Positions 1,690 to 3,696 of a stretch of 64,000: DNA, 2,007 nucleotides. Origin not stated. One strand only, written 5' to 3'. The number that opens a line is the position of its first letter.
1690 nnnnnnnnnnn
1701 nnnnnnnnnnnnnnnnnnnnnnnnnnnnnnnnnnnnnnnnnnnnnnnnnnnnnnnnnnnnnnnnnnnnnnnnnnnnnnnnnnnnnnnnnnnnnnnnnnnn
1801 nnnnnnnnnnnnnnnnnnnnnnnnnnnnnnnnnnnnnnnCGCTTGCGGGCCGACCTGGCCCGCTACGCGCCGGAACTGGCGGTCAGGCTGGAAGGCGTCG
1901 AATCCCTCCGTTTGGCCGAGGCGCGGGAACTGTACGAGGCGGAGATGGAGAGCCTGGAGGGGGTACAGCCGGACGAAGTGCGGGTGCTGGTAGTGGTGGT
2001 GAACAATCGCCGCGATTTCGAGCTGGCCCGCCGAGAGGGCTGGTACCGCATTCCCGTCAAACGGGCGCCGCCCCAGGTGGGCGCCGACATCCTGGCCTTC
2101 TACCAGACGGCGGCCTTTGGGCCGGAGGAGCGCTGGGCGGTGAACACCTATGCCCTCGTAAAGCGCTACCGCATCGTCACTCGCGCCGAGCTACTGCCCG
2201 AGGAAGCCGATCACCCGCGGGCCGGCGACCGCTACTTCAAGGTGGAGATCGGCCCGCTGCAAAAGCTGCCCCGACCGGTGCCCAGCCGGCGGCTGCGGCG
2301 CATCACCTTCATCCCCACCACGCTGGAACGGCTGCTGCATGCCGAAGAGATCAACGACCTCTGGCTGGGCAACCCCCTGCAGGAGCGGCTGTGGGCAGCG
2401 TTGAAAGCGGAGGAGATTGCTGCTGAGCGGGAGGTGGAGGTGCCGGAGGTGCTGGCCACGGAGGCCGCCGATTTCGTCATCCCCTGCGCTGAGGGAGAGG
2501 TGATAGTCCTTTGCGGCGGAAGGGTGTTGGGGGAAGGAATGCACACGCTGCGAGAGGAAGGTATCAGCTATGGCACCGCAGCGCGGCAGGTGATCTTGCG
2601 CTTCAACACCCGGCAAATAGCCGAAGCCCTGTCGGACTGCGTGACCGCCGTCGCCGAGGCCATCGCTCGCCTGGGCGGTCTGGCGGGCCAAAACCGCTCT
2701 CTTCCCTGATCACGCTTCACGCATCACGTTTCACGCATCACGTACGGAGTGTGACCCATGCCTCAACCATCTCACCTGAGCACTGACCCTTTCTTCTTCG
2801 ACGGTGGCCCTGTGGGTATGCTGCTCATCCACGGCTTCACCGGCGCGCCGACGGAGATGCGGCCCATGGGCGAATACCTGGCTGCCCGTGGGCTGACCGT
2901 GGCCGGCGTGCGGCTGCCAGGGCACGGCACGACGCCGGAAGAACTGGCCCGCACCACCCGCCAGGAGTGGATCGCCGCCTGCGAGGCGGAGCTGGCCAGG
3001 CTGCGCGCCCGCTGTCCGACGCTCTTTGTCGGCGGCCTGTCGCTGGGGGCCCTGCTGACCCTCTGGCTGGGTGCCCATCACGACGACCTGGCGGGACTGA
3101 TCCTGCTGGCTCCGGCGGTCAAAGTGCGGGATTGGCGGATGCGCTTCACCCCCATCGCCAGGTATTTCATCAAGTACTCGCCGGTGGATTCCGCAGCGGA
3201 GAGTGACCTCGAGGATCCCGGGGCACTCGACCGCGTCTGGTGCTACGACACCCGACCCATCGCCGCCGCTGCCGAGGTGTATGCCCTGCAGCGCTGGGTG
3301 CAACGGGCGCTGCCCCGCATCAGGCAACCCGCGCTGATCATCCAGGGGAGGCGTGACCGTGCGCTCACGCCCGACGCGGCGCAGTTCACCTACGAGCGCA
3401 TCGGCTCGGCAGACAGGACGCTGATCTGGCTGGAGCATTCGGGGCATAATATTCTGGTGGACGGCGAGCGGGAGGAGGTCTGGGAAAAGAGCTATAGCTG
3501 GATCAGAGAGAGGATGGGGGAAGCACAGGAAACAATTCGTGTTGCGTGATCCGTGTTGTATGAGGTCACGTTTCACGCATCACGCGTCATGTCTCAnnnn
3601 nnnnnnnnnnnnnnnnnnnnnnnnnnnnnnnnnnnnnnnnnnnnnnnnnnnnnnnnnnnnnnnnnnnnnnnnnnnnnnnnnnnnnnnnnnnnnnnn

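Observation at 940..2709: UV-damage endonuclease fused to an unknown 290-aa C-terminal domain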

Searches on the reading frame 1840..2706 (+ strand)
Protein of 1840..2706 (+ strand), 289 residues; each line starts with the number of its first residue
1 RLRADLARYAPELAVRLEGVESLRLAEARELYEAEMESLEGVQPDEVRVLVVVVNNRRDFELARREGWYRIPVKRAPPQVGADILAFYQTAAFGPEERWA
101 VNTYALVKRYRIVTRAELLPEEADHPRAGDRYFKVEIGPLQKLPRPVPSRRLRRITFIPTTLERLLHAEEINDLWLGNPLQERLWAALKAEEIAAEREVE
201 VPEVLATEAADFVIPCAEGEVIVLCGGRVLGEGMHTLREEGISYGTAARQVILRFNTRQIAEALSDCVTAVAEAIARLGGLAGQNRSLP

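Call 3: search_protein_families(library=pfam, proteins=[window:1840-2706:+], max_evalue=1)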
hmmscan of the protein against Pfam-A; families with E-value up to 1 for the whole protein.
window:1840-2706:+ (289 aa): 0 families

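Call 4: search_protein_families(library=ncbifam, proteins=[window:1840-2706:+], max_evalue=1)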
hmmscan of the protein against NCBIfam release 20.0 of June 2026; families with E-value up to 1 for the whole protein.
window:1840-2706:+ (289 aa): 0 families

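Call 5: search_solved_structures(query=window:1840-2706:+, max_evalue=10, show_alignments=2)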
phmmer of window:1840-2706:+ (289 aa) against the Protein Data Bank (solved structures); distinct sequences matched with E-value up to 10: 0.

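Call 6: search_protein_families(library=padloc, proteins=[window:1840-2706:+], max_evalue=1)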
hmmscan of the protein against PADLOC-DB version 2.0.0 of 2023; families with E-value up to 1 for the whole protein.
window:1840-2706:+ (289 aa): 0 families

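Call 7: search_protein_families(library=phrogs, proteins=[window:1840-2706:+], max_evalue=1)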
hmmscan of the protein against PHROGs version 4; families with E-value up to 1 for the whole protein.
window:1840-2706:+ (289 aa): 0 families

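Call 8: find_homologous_proteins(query=window:1960-2706:+, max_evalue=0.001)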
Query window:1960-2706:+ (249 aa): 1232 proteins with E <= 0.001 among 8000 candidates; the best 120 are listed.
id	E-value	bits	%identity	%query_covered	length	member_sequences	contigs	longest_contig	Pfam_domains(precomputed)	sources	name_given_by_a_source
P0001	6.7e-85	303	63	94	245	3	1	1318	-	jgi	jgi:very-short-patch-repair endonuclease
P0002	3.6e-84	300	62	94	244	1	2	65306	-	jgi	jgi:hypothetical protein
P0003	6.9e-84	299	59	94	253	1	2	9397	-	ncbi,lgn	-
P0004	7.1e-84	299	61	94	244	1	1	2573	-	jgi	jgi:hypothetical protein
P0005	1.2e-83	299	61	94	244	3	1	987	-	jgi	jgi:hypothetical protein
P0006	1.8e-83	298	61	94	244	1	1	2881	-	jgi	jgi:hypothetical protein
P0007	2.1e-83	298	61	94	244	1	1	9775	-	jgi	jgi:hypothetical protein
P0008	6.1e-83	296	61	94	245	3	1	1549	-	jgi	-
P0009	6.8e-83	296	60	94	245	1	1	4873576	PF18741.8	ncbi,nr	ncbi:MAG: DUF559 domain-containing protein [Anaerolineae bacterium]|nr:MAG: DUF559 domain-containing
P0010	7.4e-83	296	60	94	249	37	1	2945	-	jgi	-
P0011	1.1e-82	295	61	94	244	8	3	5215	-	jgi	jgi:hypothetical protein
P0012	6.3e-82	293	59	94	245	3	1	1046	-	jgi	jgi:hypothetical protein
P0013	1.5e-81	292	61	94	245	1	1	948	-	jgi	jgi:hypothetical protein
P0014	1.5e-81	292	60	94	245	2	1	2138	-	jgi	jgi:hypothetical protein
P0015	1.6e-81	292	61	94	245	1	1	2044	-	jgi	jgi:hypothetical protein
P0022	2.7e-80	288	56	97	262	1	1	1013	PF04480.19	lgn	-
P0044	1.5e-77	279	56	98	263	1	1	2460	PF04480.19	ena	-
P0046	1.9e-77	278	58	94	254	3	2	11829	PF04480.19,PF18741.8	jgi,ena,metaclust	metaclust:\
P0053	1.3e-76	276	55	96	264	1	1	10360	PF04480.19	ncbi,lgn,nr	ncbi:MAG: DUF559 domain-containing protein [Chloroflexota bacterium]|nr:DUF559 domain-containing pro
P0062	1.2e-75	272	55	96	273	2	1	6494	PF04480.19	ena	-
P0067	1.9e-75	272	55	95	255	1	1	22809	PF04480.19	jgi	-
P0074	2.5e-74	268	56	94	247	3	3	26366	PF04480.19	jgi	-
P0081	2.3e-73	265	55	94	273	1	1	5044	PF04480.19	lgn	-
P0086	2.8e-73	265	55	94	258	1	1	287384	PF04480.19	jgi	jgi:very-short-patch-repair endonuclease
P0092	7.2e-73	263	54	94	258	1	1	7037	PF04480.19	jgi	jgi:very-short-patch-repair endonuclease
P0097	1.9e-72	262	54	94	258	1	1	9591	PF04480.19,PF18741.8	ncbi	-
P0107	9.9e-72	260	55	96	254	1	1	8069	PF04480.19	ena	-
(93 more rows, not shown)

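Call 13: find_encoding_contigs(protein=P0009, flank=6000, max_places=3)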
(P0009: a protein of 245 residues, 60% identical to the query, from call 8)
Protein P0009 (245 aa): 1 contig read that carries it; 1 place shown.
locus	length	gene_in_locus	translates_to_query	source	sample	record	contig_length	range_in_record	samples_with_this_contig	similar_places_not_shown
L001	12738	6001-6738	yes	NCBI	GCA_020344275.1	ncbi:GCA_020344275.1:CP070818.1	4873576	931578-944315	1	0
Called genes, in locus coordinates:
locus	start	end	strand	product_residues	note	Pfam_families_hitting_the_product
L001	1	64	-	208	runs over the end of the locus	PF01865:PhoU_div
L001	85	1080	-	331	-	PF01384:PHO4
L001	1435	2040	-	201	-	PF12804:NTP_transf_3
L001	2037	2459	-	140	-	PF11969:DcpS_C, PF01230:HIT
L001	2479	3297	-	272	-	PF02535:Zip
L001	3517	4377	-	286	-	PF13653:GDPD_2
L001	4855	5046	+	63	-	-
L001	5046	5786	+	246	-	PF04893:Yip1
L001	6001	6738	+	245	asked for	PF18741:MTES_1575 (faint)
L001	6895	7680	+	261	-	PF17803:Cadherin_4 (faint), PF13517:FG-GAP_3 (faint), PF17963:Big_9, PF17892:Cadherin_5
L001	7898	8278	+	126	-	PF04255:DUF433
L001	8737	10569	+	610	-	PF00027:cNMP_binding, PF01058:Oxidored_q6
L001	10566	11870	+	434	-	PF00374:NiFeSe_Hases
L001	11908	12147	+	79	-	-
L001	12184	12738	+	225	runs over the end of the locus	PF11376:DUF3179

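Call 20: search_protein_families(library=pfam, alignment_id=A2, max_evalue=1)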
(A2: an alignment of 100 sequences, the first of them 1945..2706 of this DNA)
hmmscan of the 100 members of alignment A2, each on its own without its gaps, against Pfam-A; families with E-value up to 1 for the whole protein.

A. member 1, window:1945-2706:+ (254 aa): 0 families

B. families by the number of members that match (of 100 scanned): 14 families
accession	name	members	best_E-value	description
PF04480.18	DUF559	85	1.3e-06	Protein of unknown function (DUF559)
PF18741.7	MTES_1575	82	8.6e-07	REase_MTES_1575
PF13588.12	HSDR_N_2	3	0.15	Type I restriction enzyme R protein N terminus (HSDR_N)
PF23668.1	CUB_CDCP1_2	2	0.0047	CDCP1 CUB domain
PF11623.14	NdhS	2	0.095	NAD(P)H dehydrogenase subunit S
PF04239.17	DUF421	2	0.25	YetF C-terminal domain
PF24212.1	DUF7433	1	0.022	Family of unknown function (DUF7433)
PF24278.2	HVO_0513_N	1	0.045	HVO_0513, N-terminal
PF22039.1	HUTI_composite_bact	1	0.058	Imidazolonepropionase-like composite domain, bacteria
PF04566.18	RNA_pol_Rpb2_4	1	0.13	RNA polymerase Rpb2, domain 4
PF08855.15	DUF1825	1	0.16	Domain of unknown function (DUF1825)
PF00994.29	MoCF_biosynth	1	0.17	Probable molybdopterin binding domain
PF21084.3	DUF4423_like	1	0.21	Winged Helix-turn-helix domain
PF05588.17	Botulinum_HA-17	1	0.22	Clostridium botulinum HA-17 domain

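Call 21: search_solved_structures(query=A2, max_evalue=10, show_alignments=3)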
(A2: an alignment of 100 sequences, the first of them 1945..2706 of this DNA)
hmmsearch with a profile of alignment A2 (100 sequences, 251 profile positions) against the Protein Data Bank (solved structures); distinct sequences matched with E-value up to 10: 1.
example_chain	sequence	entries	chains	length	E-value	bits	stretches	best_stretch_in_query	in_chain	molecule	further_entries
3hrl_A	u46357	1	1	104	0.00029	23.4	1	143-244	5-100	Endonuclease-Like Protein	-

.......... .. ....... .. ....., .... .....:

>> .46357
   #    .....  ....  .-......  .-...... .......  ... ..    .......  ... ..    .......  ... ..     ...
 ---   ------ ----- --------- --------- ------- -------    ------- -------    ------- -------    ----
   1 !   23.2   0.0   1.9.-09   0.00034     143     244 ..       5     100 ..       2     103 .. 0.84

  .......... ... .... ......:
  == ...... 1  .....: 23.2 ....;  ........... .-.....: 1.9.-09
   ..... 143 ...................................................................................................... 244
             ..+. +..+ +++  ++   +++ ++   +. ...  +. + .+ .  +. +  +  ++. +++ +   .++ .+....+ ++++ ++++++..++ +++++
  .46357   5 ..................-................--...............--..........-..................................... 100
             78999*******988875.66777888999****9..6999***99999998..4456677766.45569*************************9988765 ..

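Call 23: predict_structure(alignment_id=A2)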
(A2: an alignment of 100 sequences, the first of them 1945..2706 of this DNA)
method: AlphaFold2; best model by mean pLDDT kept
length: 254 residues; sequences in the alignment: 100
mean_pLDDT: 86.1   pTM: 0.80
mean pLDDT of the five models: 86.1, 85.9, 85.6, 84.6, 84.6
residues with pLDDT >= 90: 178; 70-90: 32; 50-70: 21; < 50: 23
segments of 3 or more residues with pLDDT < 50: 194-210, 250-254
pLDDT, mean of each block of 10 residues (from residue 1): 73 94 96 95 90 94 95 97 95 97 97 80 93 93 91 94 66 81 92 52 43 83 95 98 84 39
secondary structure, 60 per line:
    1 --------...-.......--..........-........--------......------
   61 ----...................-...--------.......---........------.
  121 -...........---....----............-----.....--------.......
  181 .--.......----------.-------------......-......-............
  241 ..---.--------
elements in order: E13-19 H22-31 E33-37 E49-54 E65-79 H80-83 E96-102 E106-113 E122-126 H127-132 H136-139 H144-155 E161-165 E174-181 E184-190 E215-220 H222-227 H229-242

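Call 30: find_related_loci(query=A2, collection=genome_contigs, flank=8000)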
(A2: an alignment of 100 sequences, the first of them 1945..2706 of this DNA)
Query A2 (254 aa) in genome_contigs; peptide patterns used: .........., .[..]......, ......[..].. (x = any residue, [..] = any of these).
436 stretches matched a pattern; 357 encode a relative of the query (tblastn E <= 1e-3); the best 80 are kept; 80 distinct loci.
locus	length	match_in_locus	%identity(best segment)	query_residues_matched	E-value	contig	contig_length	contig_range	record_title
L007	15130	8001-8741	73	3-245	2e-107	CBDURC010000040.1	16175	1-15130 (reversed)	MAG TPA_asm: uncultured Anaerolineales bacterium isolate SRR22302361_binner13_Refined_100 genome assembly, contig: ERZ25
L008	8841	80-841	57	6-246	1e-87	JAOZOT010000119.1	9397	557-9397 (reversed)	MAG: Anaerolineae bacterium isolate GMC4.maxbin2.235_sub GMC4_11273_length_9397_cov_23.034575, whole genome shotgun sequ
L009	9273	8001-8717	59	13-250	1e-83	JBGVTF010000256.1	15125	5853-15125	MAG: Anaerolineae bacterium isolate S_237_B7 k127_490490, whole genome shotgun sequence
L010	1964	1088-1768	60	15-252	1e-86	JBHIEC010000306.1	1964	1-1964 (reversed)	MAG: Anaerolineae bacterium isolate b3.sp2_bin.41 NODE_38674_length_1964_cov_6.933997, whole genome shotgun sequence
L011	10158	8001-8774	55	7-252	2e-79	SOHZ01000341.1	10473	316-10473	MAG: Anaerolineales bacterium isolate E26_bin7 NODE_285_length_10473_cov_16.476579, whole genome shotgun sequence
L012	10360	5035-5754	55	8-246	2e-79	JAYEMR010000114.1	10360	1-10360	MAG: Chloroflexota bacterium isolate MAG076 MAG076_114, whole genome shotgun sequence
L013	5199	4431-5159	54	5-245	5e-78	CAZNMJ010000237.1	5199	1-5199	MAG TPA_asm: uncultured Anaerolineales bacterium isolate SRP239594_co1_144 genome assembly, contig: NODE_11845_length_51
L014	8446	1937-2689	51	1-249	2e-77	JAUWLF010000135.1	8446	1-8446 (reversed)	MAG: Chloroflexota bacterium isolate CSMAG_2365 CSMAG_2365_k141_1568705_length_8446_cov_21.0000, whole genome shotgun se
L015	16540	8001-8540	69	8-188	2e-76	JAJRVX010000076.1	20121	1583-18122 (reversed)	MAG: Chloroflexota bacterium isolate Dive96_bin10.82 k141_785964, whole genome shotgun sequence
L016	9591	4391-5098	54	13-246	3e-76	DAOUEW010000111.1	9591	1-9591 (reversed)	MAG TPA_asm: Anaerolineae bacterium isolate N9_380 k139_1357125, whole genome shotgun sequence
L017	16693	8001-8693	59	14-245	7e-76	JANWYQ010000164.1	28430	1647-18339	MAG: Caldilineales bacterium isolate SKYG74 k141_301243, whole genome shotgun sequence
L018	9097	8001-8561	66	10-197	3e-75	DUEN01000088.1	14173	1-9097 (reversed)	MAG TPA_asm: Caldilineae bacterium isolate J4 Contig88, whole genome shotgun sequence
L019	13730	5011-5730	55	10-247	2e-75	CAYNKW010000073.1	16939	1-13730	MAG TPA_asm: uncultured Anaerolineae bacterium isolate SRP068000_co1_68 genome assembly, contig: NODE_5070_length_16939_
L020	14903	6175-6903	50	10-250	2e-74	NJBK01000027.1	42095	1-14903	MAG: Chloroflexi bacterium B3_Chlor 577, whole genome shotgun sequence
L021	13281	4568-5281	53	10-245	1e-73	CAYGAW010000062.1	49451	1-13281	MAG TPA_asm: uncultured Anaerolineales bacterium isolate ERP108616_co1_293 genome assembly, contig: k119_2133060, whole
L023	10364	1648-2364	52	10-246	3e-72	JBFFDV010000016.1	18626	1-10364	MAG: Anaerolineae bacterium isolate Mix_mud13.2021.11.53 k141_1138872_length_18626_cov_8.9381, whole genome shotgun sequ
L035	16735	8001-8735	56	3-246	2e-69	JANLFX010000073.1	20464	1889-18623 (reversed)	MAG: Anaerolineae bacterium isolate A05DMB24 NODE_73_length_20464_cov_9.459307, whole genome shotgun sequence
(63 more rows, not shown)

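Call 50: fold_search(model_id=the predicted structure, library=pdb)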
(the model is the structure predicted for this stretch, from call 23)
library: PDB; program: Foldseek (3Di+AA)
matches with E <= 10: 440; with E <= 0.001: 0
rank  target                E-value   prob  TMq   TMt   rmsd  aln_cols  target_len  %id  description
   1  6n0s                  1.3e-03  1.00  0.29  0.39   5.0       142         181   10  N-terminal domain of Staphylothermus marinus McrB (released 2019-11-13)
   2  4wqn_A                1.4e-03  1.00  0.26  0.41   5.9       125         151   14  Crystal structure of N6-methyladenosine RNA reader YTHDF2 (released 2014-11-19)
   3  5y6b_B                1.8e-03  1.00  0.27  0.45   4.2       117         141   14  Crystal structure of ZmASCH Y47F mutant protein from Zymomonas mobilis (released 2018-07-18)
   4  4rdo_F                2.4e-03  1.00  0.26  0.43   4.7       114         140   11  Structure of YTH-YTHDF2 in the free state (released 2014-12-24)
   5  5gus_A                2.7e-03  1.00  0.29  0.48   4.5       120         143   14  Crystal structure of ASCH domain from Zymomonas mobilis (released 2017-08-30)
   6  5gus_B                2.7e-03  1.00  0.29  0.47   4.8       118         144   14  Crystal structure of ASCH domain from Zymomonas mobilis (released 2017-08-30)
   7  5y6c_A                2.9e-03  1.00  0.29  0.48   4.7       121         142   16  Crystal structure of ZmASCH S128A mutant protein from Zymomonas mobilis (released 2018-07-18)
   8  5y6b_A                2.9e-03  1.00  0.28  0.45   4.7       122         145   16  Crystal structure of ZmASCH Y47F mutant protein from Zymomonas mobilis (released 2018-07-18)
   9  4rdo_D                3.1e-03  1.00  0.27  0.44   5.8       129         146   13  Structure of YTH-YTHDF2 in the free state (released 2014-12-24)
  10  5y6b_D                3.3e-03  1.00  0.27  0.46   4.2       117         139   14  Crystal structure of ZmASCH Y47F mutant protein from Zymomonas mobilis (released 2018-07-18)
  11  5guq_C                3.7e-03  1.00  0.28  0.45   4.2       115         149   13  Crystal structure of ASCH from Zymomonas mobilis (released 2017-08-30)
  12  4u8t_A                4.5e-03  0.99  0.25  0.38   5.1       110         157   18  Crystal structure of YTH domain of Zygosaccharomyces rouxii MRB1 protein in complex with N6-Methyladenosine RNA (released 2014-09-10)
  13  4rdo_B                4.5e-03  0.99  0.27  0.43   6.0       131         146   13  Structure of YTH-YTHDF2 in the free state (released 2014-12-24)
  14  4rdo_E                4.5e-03  0.99  0.26  0.42   5.9       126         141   13  Structure of YTH-YTHDF2 in the free state (released 2014-12-24)
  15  3hrl                  4.7e-03  1.00  0.27  0.66   7.0       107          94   16  Crystal structure of a putative endonuclease-like protein (ngo0050) from neisseria gonorrhoeae (released 2009-06-30)
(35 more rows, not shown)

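Call 67: search_protein_families(library=pfam, proteins=[L035:6645-7955:+], max_evalue=0.001)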
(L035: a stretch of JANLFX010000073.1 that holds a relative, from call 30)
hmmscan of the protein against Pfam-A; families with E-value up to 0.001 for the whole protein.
L035:6645-7955:+ (436 aa): 1 family
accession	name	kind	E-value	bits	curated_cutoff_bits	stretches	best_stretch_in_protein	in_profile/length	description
PF01663.27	Phosphodiest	-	1.4e-22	81.2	23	1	79-419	1-341/342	Type I phosphodiesterase / nucleotide pyrophosphatase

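Call 99: find_encoding_contigs(protein=P0086, flank=8000, max_places=1)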
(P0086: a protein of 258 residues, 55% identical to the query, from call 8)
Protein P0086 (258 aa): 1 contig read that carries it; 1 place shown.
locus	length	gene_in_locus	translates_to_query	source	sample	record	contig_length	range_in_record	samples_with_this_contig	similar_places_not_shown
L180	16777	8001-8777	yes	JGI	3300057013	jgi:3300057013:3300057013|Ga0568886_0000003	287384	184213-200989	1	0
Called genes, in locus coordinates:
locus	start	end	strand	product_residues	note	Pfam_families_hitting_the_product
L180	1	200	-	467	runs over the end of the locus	PF00309:Sigma54_AID, PF04963:Sigma54_CBD, PF04552:Sigma54_DBD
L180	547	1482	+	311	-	PF01063:Aminotran_4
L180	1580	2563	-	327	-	PF07589:PEP_exosort_dom (weak)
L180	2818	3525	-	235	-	-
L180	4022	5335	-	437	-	PF00196:GerE, PF24981:Beta-prop_ATRN-LZTR1, PF25210:Kelch_FKB95, PF13964:Beta-prop_Calicin, PF01344:Kelch_1, PF24996:NANM, PF13964:Beta-prop_Calicin, PF13415:Beta-prop_FBX42, +8 more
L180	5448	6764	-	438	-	-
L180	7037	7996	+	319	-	PF03851:UvdE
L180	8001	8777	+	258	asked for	PF04480:DUF559 (weak)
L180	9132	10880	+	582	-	PF01268:FTHFS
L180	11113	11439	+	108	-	PF00403:HMA (weak)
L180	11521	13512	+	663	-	PF03063:Prismane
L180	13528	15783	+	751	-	PF18537:CODH_A_N, PF03598:CdhC, PF19436:ACS_CODH_B_C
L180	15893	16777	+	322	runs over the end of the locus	PF03599:CdhD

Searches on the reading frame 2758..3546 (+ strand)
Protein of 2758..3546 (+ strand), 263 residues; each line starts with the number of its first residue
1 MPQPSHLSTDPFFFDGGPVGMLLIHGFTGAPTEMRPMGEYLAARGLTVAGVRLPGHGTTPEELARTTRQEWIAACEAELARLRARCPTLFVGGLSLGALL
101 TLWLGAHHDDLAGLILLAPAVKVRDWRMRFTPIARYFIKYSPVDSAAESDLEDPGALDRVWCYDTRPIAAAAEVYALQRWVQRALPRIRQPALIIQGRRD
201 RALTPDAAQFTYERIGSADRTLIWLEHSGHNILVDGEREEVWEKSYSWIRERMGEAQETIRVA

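Call 67: search_protein_families(library=pfam, proteins=[window:2758-3546:+], max_evalue=0.001)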
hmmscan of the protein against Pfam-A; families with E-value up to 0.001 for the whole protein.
window:2758-3546:+ (263 aa): 4 families
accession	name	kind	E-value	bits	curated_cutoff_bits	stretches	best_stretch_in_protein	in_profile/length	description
PF12146.15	Hydrolase_4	-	1.4e-22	80.6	27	1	22-235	8-237/239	Serine aminopeptidase, S33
PF12697.13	Abhydrolase_6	-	1.9e-14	55.3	26.3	1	22-235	2-209/217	Alpha/beta hydrolase family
PF00561.26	Abhydrolase_1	-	7.4e-09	36.1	25.8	1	21-124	3-110/245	alpha/beta hydrolase fold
PF20408.4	Abhydrolase_11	-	0.00069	19.8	27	0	183-239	121-174/193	Alpha/beta hydrolase domain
